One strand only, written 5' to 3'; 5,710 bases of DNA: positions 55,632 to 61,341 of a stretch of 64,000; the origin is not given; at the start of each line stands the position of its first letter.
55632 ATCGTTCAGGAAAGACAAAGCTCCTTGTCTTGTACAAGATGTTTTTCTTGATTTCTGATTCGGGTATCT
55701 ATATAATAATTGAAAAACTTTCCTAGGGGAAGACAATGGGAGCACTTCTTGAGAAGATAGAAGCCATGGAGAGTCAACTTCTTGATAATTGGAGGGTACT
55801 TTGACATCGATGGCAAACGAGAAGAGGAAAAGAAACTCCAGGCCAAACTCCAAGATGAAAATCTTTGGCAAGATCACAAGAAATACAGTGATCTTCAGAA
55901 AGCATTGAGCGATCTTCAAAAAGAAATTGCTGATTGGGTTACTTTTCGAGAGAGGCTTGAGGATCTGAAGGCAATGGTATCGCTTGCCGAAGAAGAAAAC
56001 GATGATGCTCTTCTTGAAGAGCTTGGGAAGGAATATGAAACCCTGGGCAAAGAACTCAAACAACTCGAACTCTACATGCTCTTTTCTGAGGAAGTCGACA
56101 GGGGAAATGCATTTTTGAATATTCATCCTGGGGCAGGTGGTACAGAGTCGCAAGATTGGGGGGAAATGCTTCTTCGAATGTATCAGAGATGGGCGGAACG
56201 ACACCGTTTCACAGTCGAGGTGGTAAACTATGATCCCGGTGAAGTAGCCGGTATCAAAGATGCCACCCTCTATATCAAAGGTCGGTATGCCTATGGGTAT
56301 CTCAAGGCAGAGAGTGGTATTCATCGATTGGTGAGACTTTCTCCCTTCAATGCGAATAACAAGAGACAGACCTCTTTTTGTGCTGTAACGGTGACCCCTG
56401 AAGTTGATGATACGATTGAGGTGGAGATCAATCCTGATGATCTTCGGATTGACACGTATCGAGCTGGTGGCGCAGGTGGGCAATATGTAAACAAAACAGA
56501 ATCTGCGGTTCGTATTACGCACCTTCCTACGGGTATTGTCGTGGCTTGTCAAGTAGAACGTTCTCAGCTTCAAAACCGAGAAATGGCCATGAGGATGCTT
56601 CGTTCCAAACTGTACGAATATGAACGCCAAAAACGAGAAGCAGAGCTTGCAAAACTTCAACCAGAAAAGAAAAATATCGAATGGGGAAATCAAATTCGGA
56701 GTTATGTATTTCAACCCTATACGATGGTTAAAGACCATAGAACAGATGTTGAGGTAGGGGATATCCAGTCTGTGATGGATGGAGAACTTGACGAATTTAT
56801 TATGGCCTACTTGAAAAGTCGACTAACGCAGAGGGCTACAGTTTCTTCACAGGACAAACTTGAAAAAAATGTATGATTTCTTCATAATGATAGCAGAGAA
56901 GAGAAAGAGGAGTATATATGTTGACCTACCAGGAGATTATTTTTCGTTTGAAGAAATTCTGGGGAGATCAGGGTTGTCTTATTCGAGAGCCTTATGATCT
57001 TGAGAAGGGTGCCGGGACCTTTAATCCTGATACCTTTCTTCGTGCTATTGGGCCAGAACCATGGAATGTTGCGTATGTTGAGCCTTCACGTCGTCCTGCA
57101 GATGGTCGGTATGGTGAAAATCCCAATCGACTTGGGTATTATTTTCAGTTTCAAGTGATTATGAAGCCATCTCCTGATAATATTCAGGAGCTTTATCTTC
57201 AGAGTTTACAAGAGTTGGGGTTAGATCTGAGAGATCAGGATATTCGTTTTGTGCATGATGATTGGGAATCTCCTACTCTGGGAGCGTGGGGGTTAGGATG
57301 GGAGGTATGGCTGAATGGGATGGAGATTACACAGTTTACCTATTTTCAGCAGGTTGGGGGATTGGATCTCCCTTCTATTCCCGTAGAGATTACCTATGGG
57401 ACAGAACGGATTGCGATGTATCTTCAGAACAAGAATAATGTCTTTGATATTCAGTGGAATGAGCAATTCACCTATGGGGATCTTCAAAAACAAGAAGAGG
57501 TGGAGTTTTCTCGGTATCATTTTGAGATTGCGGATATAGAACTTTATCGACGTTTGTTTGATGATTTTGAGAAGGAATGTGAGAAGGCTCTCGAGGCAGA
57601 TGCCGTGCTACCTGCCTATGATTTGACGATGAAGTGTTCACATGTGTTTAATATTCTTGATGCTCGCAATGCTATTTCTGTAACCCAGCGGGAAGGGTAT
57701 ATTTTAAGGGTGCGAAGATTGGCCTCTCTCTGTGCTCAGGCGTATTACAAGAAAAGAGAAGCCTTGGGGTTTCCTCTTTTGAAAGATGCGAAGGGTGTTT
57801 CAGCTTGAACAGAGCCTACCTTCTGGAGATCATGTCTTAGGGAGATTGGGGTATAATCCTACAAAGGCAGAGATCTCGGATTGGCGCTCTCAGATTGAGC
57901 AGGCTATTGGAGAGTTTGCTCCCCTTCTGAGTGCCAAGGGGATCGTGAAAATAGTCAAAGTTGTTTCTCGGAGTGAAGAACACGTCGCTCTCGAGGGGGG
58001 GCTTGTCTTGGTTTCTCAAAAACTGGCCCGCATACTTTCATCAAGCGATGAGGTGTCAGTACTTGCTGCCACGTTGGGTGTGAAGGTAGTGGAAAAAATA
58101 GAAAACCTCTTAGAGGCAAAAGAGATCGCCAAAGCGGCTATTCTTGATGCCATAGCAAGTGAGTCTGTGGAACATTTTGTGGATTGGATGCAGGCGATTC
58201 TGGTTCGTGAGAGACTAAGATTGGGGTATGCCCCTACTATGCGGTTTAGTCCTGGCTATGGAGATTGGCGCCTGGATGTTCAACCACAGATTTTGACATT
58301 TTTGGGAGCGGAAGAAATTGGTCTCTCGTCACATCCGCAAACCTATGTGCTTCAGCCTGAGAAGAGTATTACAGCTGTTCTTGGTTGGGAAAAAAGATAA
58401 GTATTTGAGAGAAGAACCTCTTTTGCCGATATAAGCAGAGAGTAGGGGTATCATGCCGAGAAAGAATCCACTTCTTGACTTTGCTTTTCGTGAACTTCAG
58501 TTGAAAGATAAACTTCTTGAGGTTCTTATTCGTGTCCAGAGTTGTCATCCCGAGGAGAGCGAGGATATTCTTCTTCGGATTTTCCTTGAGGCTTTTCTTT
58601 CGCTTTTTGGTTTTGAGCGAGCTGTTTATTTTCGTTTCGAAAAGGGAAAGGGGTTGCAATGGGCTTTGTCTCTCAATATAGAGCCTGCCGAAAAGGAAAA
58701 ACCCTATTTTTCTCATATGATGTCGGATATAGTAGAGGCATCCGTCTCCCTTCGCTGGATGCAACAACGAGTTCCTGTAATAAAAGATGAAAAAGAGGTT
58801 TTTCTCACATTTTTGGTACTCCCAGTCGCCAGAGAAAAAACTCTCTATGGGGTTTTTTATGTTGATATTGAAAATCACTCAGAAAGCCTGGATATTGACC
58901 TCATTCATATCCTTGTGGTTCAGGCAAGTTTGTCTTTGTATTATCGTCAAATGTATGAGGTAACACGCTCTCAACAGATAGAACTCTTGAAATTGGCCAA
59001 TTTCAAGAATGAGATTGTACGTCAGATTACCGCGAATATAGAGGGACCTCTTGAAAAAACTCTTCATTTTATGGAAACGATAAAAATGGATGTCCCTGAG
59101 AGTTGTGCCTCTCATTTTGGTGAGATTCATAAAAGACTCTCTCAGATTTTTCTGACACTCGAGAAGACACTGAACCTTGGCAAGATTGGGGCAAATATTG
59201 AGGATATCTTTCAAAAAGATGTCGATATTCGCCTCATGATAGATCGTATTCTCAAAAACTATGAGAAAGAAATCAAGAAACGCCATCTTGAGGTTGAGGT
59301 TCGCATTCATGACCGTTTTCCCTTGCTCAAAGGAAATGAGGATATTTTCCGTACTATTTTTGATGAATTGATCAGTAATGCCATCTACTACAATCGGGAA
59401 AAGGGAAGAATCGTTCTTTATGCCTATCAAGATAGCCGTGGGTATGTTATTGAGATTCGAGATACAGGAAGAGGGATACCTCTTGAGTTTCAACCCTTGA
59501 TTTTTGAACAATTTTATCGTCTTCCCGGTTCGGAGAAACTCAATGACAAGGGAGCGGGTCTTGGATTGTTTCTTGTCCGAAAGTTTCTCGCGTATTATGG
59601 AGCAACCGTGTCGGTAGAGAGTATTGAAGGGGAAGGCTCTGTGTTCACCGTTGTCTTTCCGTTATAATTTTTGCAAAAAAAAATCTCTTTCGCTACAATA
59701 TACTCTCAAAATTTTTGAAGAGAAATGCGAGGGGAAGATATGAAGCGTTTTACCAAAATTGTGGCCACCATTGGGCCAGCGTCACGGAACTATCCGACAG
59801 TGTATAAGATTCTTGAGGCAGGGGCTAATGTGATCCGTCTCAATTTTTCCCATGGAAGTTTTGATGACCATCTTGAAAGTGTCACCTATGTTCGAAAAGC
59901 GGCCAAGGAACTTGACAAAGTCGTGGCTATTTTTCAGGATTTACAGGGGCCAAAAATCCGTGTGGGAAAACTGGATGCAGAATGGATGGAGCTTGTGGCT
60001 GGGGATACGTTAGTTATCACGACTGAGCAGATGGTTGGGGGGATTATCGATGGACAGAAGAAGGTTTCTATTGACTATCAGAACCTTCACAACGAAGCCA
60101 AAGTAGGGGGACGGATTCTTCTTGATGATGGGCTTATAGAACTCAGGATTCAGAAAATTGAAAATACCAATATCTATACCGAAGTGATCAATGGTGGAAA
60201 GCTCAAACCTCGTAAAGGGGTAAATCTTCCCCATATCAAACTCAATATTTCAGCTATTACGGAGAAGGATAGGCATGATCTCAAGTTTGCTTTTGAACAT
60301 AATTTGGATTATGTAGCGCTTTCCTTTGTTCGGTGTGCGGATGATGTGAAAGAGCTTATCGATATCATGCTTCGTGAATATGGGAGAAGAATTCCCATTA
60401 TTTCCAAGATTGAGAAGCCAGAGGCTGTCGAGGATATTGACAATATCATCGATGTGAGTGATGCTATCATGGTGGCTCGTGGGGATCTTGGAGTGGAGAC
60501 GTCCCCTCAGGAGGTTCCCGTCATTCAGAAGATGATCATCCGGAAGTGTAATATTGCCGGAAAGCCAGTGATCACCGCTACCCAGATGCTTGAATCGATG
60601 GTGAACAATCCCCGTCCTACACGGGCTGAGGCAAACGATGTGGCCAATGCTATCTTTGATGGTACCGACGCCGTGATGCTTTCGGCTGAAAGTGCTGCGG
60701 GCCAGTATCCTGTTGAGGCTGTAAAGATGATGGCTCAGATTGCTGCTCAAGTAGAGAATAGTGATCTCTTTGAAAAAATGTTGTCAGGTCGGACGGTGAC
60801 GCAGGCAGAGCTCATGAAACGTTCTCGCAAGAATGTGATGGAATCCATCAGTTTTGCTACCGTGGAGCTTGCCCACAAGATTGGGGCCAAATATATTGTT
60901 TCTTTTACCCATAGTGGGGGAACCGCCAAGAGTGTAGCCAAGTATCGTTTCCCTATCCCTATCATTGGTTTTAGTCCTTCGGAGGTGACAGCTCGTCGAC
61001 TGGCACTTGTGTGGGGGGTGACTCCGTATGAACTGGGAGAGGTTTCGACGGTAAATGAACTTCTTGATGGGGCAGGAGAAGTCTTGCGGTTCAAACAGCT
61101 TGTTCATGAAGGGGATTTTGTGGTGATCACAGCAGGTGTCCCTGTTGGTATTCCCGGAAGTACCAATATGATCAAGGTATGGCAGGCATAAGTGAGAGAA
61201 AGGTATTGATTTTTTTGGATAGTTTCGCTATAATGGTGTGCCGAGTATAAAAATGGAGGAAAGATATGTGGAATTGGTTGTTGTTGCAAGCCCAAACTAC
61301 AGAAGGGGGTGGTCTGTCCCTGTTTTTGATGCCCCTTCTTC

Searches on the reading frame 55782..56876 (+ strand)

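Call 44: search_protein_families(library=pfam, proteins=[window:55782-56876:+], max_evalue=0.0001)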
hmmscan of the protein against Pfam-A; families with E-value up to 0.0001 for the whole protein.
window:55782-56876:+ (364 aa): 2 families
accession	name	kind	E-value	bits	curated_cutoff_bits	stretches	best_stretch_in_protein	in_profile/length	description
PF03462.23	PCRF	-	6.4e-56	189.7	24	1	14-202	3-194/194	PCRF domain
PF00472.26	RF-1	-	2.3e-45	153.7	35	1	211-320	2-116/116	RF-1 domain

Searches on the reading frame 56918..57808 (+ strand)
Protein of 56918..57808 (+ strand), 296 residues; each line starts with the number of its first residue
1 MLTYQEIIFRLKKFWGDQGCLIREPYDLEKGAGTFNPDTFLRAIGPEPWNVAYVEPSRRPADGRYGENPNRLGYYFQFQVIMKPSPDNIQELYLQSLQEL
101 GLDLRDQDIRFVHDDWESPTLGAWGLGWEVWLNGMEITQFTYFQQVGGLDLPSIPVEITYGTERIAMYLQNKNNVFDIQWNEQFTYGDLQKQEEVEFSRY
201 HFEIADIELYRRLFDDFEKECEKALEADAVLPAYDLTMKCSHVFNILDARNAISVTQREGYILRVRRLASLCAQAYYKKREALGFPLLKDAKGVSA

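Call 44: search_protein_families(library=pfam, proteins=[window:56918-57808:+], max_evalue=0.0001)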
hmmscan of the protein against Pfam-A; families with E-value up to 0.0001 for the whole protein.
window:56918-57808:+ (296 aa): 1 family
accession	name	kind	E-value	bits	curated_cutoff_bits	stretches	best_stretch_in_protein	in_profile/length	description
PF02091.20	tRNA-synt_2e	-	3.6e-144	479.6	27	1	4-281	1-278/278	Glycyl-tRNA synthetase alpha subunit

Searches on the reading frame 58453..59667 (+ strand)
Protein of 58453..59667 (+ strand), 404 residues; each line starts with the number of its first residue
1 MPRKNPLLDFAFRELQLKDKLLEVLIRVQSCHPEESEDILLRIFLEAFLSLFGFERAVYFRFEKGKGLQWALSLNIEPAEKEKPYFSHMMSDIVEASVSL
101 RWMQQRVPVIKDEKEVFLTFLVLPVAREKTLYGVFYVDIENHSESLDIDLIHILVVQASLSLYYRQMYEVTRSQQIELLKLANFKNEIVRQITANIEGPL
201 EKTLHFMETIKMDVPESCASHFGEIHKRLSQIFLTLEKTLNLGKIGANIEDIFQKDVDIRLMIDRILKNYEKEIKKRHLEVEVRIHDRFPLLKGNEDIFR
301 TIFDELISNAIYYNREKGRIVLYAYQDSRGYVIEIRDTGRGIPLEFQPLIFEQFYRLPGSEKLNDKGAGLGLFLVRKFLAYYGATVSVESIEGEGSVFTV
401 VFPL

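Call 44: search_protein_families(library=pfam, proteins=[window:58453-59667:+], max_evalue=0.0001)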
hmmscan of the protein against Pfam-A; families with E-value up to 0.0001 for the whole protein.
window:58453-59667:+ (404 aa): 2 families
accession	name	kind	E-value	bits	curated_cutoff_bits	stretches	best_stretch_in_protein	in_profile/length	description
PF02518.31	HATPase_c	-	4.7e-22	79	26.4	1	295-404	2-109/111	Histidine kinase-, DNA gyrase B-, and HSP90-like ATPase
PF13581.12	HATPase_c_2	-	1.8e-06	28.4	27.4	1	300-380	33-110/127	Histidine kinase-like ATPase domain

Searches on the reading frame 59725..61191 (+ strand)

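Call 44: search_protein_families(library=pfam, proteins=[window:59725-61191:+], max_evalue=0.0001)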
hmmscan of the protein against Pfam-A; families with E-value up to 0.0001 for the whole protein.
window:59725-61191:+ (488 aa): 2 families
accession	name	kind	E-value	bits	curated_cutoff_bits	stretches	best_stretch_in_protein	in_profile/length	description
PF00224.27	PK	-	2.2e-123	412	30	1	8-333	2-328/328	Pyruvate kinase, barrel domain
PF02887.21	PK_C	-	4.1e-35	120.8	28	1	373-485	1-113/114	Pyruvate kinase, alpha/beta domain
